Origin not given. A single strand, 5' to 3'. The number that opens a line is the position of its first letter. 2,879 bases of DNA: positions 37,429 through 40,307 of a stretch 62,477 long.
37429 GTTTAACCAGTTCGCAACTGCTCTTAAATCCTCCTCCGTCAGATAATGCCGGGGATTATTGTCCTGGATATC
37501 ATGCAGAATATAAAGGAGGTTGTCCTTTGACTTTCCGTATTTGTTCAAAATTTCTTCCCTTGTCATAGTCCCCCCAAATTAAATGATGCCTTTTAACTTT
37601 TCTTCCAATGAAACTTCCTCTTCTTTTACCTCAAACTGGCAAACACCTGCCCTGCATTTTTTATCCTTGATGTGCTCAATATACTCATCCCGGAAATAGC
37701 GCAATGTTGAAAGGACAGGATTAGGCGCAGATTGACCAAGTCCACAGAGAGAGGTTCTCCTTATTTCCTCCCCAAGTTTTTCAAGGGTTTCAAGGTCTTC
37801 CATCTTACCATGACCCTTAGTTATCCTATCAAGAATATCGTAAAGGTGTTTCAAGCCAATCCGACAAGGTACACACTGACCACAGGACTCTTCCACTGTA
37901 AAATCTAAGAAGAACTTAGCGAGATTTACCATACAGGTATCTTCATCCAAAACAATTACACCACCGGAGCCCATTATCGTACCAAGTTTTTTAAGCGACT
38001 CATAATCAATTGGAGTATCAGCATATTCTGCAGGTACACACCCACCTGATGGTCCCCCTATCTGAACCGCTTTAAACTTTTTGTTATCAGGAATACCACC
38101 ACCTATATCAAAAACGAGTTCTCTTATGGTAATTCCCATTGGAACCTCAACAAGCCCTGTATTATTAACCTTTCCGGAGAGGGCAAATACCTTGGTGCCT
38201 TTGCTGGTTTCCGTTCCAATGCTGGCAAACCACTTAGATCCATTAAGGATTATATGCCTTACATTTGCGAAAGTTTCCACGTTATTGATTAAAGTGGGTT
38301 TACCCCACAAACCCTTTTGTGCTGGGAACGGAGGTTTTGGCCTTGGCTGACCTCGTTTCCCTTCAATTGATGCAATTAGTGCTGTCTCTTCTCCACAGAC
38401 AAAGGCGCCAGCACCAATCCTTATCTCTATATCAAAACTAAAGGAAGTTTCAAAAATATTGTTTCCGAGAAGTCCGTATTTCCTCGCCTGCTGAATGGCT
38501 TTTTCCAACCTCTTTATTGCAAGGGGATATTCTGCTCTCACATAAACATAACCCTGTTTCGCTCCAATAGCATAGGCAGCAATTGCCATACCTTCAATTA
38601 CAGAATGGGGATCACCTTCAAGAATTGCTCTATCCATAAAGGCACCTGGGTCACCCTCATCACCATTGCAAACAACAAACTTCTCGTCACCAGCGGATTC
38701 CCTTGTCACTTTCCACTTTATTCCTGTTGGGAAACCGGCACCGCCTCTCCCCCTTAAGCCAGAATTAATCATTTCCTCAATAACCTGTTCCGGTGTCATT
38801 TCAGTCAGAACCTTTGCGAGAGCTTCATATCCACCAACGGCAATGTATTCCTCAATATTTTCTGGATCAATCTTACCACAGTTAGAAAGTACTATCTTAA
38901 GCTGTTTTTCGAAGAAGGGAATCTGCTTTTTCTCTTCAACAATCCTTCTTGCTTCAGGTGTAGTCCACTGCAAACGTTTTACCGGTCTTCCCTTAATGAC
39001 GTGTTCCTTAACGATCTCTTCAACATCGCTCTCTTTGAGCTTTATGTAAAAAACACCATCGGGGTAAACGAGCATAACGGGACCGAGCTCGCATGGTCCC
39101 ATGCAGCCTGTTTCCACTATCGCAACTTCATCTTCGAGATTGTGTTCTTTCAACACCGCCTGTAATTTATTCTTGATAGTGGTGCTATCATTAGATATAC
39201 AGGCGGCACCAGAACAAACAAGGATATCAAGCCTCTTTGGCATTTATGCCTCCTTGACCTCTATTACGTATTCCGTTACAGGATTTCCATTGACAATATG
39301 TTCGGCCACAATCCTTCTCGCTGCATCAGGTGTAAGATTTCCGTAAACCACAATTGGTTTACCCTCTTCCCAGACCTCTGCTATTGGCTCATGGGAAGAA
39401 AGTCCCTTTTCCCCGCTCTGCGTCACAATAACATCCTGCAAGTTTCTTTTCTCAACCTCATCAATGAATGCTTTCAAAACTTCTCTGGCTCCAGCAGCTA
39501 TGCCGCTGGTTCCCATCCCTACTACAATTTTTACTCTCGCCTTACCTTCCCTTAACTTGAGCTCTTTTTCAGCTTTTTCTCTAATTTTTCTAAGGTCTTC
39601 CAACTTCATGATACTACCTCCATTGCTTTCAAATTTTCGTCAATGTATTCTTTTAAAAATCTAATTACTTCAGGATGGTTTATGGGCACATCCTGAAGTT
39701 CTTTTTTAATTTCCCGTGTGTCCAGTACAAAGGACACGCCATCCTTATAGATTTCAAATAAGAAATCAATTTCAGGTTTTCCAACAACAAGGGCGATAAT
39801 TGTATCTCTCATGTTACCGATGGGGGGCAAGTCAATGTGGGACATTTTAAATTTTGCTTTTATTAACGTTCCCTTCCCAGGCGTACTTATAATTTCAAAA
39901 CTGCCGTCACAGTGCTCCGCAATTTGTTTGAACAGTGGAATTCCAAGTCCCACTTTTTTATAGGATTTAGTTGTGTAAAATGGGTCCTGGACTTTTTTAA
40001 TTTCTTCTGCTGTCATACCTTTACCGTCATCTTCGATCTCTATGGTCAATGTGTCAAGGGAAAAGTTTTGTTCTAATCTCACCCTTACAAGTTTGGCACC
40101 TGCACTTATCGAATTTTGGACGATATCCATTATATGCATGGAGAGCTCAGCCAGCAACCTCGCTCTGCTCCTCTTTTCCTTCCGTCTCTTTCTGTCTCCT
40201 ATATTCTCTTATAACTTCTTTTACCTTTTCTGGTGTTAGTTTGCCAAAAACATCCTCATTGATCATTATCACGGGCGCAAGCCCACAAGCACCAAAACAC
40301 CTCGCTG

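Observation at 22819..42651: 19.8-kb co-directional supercluster joining an NAD-type formate dehydrogenase, an [FeFe]-hydrogenase, all H-cluster maturases, two NuoEF pairs and a signalling module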

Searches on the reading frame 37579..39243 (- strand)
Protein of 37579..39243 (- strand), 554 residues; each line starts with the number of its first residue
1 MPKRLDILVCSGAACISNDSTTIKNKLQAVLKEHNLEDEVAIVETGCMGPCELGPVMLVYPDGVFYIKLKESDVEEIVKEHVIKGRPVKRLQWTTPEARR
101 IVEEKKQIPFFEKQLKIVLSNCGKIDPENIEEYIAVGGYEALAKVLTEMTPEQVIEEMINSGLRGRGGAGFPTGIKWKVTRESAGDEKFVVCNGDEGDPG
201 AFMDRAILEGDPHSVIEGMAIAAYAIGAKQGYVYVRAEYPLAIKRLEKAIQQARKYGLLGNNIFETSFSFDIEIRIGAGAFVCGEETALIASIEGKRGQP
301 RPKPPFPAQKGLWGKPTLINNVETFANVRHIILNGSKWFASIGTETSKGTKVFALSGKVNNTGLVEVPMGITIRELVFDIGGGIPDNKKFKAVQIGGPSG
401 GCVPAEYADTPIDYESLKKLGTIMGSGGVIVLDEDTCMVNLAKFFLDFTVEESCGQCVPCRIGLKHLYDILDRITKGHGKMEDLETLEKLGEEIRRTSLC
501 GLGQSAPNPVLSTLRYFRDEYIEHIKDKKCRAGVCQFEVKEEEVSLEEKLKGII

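Call 4: search_protein_families(library=pfam, proteins=[window:37579-39243:-], max_evalue=0.01)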
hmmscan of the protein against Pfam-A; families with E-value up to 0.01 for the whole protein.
window:37579-39243:- (554 aa): 5 families
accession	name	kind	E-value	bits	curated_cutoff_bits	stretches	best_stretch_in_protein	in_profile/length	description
PF01512.22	Complex1_51K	-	9.5e-51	172.1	31.2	1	160-329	3-149/150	Nuo51 FMN-binding domain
PF10589.14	NADH_4Fe-4S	-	1.3e-34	118.4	23.5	1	441-524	2-85/85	NADH-ubiquinone oxidoreductase-F iron-sulfur binding region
PF01257.25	2Fe-2S_thioredx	-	2.7e-08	34.2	24.8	1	4-80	65-143/145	Thioredoxin-like [2Fe-2S] ferredoxin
PF10531.15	SLBB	-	4.5e-06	26.8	27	1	352-401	1-53/55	SLBB domain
PF22461.2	SLBB_2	-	0.0001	22.8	27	1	352-398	2-49/79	SLBB domain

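Call 20: search_solved_structures(query=window:37579-39243:-, max_evalue=1e-20, show_alignments=2)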
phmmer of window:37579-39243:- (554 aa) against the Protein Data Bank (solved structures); distinct sequences matched with E-value up to 1e-20: 61 (the best 60 are shown).
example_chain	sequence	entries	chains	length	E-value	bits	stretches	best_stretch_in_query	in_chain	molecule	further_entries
7t2r_B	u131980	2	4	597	2.2e-240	802.1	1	4-540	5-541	NiFe hydrogenase subunit B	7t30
7q4v_B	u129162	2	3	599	6.6e-234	780.7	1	3-537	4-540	Iron hydrogenase HydB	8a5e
8a6t_B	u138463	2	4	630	5.3e-213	711.7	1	4-537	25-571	Electron bifurcating hydrogenase subunit HydB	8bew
9bov_B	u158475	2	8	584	1.1e-212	710.7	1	19-537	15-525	NADH dehydrogenase (Quinone)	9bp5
8oh5_B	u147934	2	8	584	4.8e-206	688.8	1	12-536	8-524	NAD-reducing hydrogenase subunit HoxF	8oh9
9n5u_B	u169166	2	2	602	6.9e-206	688.2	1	28-540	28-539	NfnB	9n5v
7q4w_B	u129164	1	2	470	3.6e-194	649.6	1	129-537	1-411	Iron hydrogenase HydB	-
7p5h_B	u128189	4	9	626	4.6e-194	649.2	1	6-536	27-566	Fe-hydrogenase, subunit beta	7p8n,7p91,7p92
9mqx_B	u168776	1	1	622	7.7e-193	645.2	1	7-536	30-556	NADH:ubiquinone oxidoreductase, NADH-binding (51 kD) subunit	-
2fug_1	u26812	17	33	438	2.3e-124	419.2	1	118-529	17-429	NADH-quinone oxidoreductase chain 1 | NADH-QUINONE OXIDOREDUCTASE SUBUNIT 1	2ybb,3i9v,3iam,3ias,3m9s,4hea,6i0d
6vw7_B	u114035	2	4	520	2.2e-119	402.7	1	106-521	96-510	NAD-dependent formate dehydrogenase beta subunit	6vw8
9wxb_C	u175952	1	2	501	5.2e-119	401.5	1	96-521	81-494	Formate dehydrogenase beta subunit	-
6tg9_B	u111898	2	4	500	1.5e-117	396.6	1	96-520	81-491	Formate dehydrogenase subunit beta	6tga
9fe7_B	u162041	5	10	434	9.4e-117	394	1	111-526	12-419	NADH-quinone oxidoreductase subunit F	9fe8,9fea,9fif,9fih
6hl2_B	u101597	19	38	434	9.2e-116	390.8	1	111-526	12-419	NADH-quinone oxidoreductase subunit F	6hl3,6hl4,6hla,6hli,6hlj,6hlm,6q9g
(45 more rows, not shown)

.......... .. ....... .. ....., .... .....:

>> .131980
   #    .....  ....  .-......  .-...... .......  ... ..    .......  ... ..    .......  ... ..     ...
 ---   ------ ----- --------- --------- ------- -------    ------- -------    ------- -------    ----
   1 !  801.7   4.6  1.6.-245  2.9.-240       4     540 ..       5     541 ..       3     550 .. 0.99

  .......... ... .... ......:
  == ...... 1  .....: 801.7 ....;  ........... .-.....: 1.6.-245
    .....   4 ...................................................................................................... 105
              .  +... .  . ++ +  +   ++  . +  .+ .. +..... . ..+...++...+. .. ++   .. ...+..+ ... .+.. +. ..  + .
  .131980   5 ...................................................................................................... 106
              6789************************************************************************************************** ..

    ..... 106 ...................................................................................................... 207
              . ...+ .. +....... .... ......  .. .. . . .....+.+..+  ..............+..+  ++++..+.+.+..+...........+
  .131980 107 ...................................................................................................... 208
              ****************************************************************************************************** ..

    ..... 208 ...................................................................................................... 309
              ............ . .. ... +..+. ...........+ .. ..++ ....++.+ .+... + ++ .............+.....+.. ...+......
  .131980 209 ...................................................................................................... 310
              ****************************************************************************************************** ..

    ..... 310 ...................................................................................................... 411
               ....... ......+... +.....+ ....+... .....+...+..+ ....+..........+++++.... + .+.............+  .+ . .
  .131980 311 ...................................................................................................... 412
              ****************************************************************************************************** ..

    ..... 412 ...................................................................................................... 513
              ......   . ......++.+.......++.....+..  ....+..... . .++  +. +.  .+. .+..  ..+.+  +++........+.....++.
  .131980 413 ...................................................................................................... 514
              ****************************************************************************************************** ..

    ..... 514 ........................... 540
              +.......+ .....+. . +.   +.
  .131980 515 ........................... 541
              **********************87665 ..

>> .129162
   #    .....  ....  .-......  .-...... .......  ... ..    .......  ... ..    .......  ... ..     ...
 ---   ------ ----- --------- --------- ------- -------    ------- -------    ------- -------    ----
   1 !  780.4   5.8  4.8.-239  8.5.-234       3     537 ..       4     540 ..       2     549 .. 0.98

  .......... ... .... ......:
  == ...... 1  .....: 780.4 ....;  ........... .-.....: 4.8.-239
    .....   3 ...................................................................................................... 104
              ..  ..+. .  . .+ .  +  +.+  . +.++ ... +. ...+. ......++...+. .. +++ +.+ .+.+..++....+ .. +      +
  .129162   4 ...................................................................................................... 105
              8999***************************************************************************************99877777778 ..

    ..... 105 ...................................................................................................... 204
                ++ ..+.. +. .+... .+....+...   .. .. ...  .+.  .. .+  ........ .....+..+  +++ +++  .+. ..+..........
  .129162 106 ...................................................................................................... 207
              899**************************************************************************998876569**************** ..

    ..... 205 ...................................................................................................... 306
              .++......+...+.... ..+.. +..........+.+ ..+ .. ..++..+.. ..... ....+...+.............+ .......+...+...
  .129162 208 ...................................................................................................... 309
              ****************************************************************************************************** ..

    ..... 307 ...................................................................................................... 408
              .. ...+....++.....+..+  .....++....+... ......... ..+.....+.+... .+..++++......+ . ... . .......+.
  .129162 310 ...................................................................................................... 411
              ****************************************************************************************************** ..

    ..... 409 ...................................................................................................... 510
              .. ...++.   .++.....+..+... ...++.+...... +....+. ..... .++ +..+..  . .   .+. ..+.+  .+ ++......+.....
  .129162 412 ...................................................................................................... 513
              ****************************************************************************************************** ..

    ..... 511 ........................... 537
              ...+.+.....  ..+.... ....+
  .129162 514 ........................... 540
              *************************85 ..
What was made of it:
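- Closest known: HydABC. Same: NuoF1 is closest to the HydB subunits 7t2r_B and 7q4v_B (call 20).
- NuoF1 stops where the ferredoxin domain of 7t2r_B begins (call 20). NuoF1 is closest to bifurcating-type HydB subunits (802 bits to 7t2r_B, 781 bits to 7q4v_B; call 20).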

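Call 72: search_protein_families(library=ncbifam, proteins=[window:37579-39243:-], max_evalue=1e-10)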
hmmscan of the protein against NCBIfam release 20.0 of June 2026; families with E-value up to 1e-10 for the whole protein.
window:37579-39243:- (554 aa): 8 families
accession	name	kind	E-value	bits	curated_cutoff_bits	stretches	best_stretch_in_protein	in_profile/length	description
TIGR01959.1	nuoF_fam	equivalog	1.2e-154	514.6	558.65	1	125-525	9-410/410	NADH-quinone oxidoreductase subunit NuoF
NF010120.0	PRK13596.1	equivalog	4.5e-121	404.4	389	1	120-531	10-423/433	NADH-quinone oxidoreductase subunit NuoF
NF008436.0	PRK11278.1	equivalog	3.2e-119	398.7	749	1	127-530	24-431/448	NADH-quinone oxidoreductase subunit NuoF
NF041612.1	fdxn_Clost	equivalog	1.7e-18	67.1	150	1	14-92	23-101/102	2Fe-2S ferredoxin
TIGR04481.1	PR_assoc_PrdC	equivalog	2e-15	56.5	490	1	131-402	52-287/425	proline reductase-associated electron transfer protein PrdC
NF003454.1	PRK05035.1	equivalog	5.2e-15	54.9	345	1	146-402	118-336/556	electron transport complex subunit RsxC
NF041613.1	fdxn_Azotob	equivalog_domain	1e-14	54.7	195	1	14-88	23-97/107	2Fe-2S ferredoxin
TIGR01945.1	rnfC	subfamily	2.4e-14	52.7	245.95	1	143-402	113-333/435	RnfABCDGE type electron transport complex subunit C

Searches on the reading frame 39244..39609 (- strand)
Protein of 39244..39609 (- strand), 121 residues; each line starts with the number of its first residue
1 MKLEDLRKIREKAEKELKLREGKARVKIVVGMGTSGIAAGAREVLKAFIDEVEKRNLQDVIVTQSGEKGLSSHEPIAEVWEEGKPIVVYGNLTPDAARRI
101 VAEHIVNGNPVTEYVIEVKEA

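Call 4: search_protein_families(library=pfam, proteins=[window:39244-39609:-], max_evalue=0.01)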
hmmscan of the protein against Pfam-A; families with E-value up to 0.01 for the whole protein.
window:39244-39609:- (121 aa): 0 families
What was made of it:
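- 39244..39609 (-): HydD/HndB-like thioredoxin-fold protein without any Cys (121 aa). No Pfam hit (call 4).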

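Call 59: search_solved_structures(query=window:39244-39609:-, max_evalue=1, show_alignments=2)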
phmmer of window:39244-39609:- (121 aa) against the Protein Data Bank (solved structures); distinct sequences matched with E-value up to 1: 12.
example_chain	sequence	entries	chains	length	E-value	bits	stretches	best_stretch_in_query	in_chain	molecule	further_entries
9n5u_B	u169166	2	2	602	6.5e-17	65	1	28-117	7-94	NfnB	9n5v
8oh5_B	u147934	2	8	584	9.7e-13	51.6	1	27-120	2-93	NAD-reducing hydrogenase subunit HoxF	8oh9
9bov_B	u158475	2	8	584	4.8e-12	49.3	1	27-117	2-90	NADH dehydrogenase (Quinone)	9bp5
7t2r_B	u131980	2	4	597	1.3e-06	31.9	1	25-115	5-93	NiFe hydrogenase subunit B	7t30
1m2d_A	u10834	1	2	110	4.3e-05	27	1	38-117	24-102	[2Fe-2S] ferredoxin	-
1m2b_A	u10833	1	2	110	5.9e-05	26.5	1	38-117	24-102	[2Fe-2S] ferredoxin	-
1f37_A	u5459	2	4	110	0.00022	24.7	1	38-117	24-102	FERREDOXIN [2FE-2S] | [2Fe-2S] ferredoxin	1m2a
7p5h_B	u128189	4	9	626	0.011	19.2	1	11-111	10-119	Fe-hydrogenase, subunit beta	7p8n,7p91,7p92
2auv_A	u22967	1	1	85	0.064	16.7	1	23-104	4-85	potential NAD-reducing hydrogenase subunit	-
7q4v_B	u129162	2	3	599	0.25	14.8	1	25-115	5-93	Iron hydrogenase HydB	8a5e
9nld_A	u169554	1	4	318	0.42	14.1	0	19-69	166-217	Cysteine synthase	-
6vw7_B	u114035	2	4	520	0.54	13.8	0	30-93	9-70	NAD-dependent formate dehydrogenase beta subunit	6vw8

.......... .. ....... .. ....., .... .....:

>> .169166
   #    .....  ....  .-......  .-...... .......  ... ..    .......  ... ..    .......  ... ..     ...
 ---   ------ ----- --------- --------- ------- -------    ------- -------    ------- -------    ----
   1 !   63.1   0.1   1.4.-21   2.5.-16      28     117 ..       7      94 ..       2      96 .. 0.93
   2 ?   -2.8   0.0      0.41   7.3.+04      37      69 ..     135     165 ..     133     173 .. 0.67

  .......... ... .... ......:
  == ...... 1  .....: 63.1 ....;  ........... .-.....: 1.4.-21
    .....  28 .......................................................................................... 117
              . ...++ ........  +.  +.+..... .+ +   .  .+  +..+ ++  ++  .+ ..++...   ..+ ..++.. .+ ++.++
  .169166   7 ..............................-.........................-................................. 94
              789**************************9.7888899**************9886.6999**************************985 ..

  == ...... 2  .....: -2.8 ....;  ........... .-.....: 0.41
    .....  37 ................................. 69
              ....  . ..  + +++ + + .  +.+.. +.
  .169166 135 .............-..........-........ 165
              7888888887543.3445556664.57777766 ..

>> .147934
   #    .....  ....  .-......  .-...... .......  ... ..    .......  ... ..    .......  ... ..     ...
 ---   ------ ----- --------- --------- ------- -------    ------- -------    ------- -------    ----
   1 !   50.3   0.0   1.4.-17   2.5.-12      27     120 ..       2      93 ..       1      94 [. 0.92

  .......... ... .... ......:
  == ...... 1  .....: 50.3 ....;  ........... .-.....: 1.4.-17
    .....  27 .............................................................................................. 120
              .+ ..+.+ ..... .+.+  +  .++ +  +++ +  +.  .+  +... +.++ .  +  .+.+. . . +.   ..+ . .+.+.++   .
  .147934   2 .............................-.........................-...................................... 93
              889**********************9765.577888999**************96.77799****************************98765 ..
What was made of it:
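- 39244..39609 (-): PDB sequence matches to the N-terminal [2Fe-2S] domain of NfnB/HydB and to Trx-like [2Fe-2S] ferredoxins (call 59).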

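Call 73: search_protein_families(library=ncbifam, proteins=[window:39244-39609:-], max_evalue=0.001)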
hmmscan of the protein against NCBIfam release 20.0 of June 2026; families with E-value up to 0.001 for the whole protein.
window:39244-39609:- (121 aa): 2 families
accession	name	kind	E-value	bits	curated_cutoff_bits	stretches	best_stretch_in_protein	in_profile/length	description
NF041612.1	fdxn_Clost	equivalog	1.9e-10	41.2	150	1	40-115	28-101/102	2Fe-2S ferredoxin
NF041613.1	fdxn_Azotob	equivalog_domain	0.00039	20.7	195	1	37-114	25-100/107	2Fe-2S ferredoxin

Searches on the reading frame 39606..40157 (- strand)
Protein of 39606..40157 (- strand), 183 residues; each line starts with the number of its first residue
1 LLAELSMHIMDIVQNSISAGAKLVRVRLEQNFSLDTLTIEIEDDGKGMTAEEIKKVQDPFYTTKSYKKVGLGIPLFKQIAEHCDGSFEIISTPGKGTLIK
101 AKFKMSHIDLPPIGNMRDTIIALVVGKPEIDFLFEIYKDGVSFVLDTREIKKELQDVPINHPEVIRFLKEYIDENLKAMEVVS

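Call 4: search_protein_families(library=pfam, proteins=[window:39606-40157:-], max_evalue=0.01)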
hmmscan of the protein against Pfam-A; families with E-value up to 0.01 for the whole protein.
window:39606-40157:- (183 aa): 3 families
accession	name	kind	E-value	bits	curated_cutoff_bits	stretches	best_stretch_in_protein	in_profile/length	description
PF02518.31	HATPase_c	-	7.3e-17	62.2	26.4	1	9-105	10-109/111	Histidine kinase-, DNA gyrase B-, and HSP90-like ATPase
PF13589.12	HATPase_c_3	-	9.3e-10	39.1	25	1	9-66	7-62/137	Histidine kinase-, DNA gyrase B-, and HSP90-like ATPase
PF13581.12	HATPase_c_2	-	0.00093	19.6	27.4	1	26-88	56-113/127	Histidine kinase-like ATPase domain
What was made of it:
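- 39606..40157 (-): GHKL ATPase-b (183 aa), lying between nuoE1 and the hydD-like gene as in the usual single-pair clusters. Pfam HATPase_c, E 7e-17 (call 4).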

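Call 73: search_protein_families(library=ncbifam, proteins=[window:39606-40157:-], max_evalue=0.001)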
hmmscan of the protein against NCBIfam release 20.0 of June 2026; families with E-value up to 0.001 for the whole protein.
window:39606-40157:- (183 aa): 57 families (the best 25 are shown)
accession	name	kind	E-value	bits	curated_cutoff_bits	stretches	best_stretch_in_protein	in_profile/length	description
NF008468.0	PRK11360.1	equivalog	9.3e-16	57.3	646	1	9-107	511-610/616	two-component system sensor histidine kinase AtoS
TIGR02916.1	PEP_his_kin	equivalog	2.9e-12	46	300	1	5-99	580-674/679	XrtA/PEP-CTERM system histidine kinase PrsK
NF007688.0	PRK10364.1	equivalog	1.7e-11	43.5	479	1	10-100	357-446/460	two-component system sensor histidine kinase ZraS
NF052574.1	HisKinEspCMyxo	equivalog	5.9e-11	41.2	1200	1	19-98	551-630/785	serine histidine kinase EspC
TIGR01925.2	spIIAB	equivalog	1.2e-10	41.4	135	1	3-103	36-134/137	anti-sigma F factor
NF038348.1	T2SS_HK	subfamily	1.4e-10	40.3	450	1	9-99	476-567/574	histidine kinase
NF052573.1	HisKinEspAMyxo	equivalog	2e-10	39.4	1400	1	24-105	530-611/755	serine histidine kinase EspA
NF010411.0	PRK13837.1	equivalog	5.2e-10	38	647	1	37-102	608-672/828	two-component system VirA-like sensor kinase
NF010076.0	PRK13557.1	subfamily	6.8e-10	38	631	1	37-107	325-396/540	histidine kinase famiy protein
NF011874.0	PRK15347.1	equivalog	3.2e-09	35.4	852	1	26-111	534-620/921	two component system sensor kinase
NF008298.1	PRK11086.1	subfamily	3.5e-09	35.6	520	1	11-100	430-520/529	DcuS/MalK family sensor histidine kinase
NF007004.0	PRK09467.1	equivalog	5.2e-09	35.4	415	1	9-105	339-436/440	two-component system sensor histidine kinase EnvZ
TIGR02966.1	phoR_proteo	equivalog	9.1e-09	34.8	334.2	1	4-103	229-333/333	phosphate regulon sensor histidine kinase PhoR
NF040750.1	tetrathio_HK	equivalog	9.8e-09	34.2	750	1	9-90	461-539/555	tetrathionate respiration histidine kinase TtrS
NF041210.1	his_kin_PieS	equivalog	1.3e-08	34.3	850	1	8-102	368-467/474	two component system sensor histidine kinase PieS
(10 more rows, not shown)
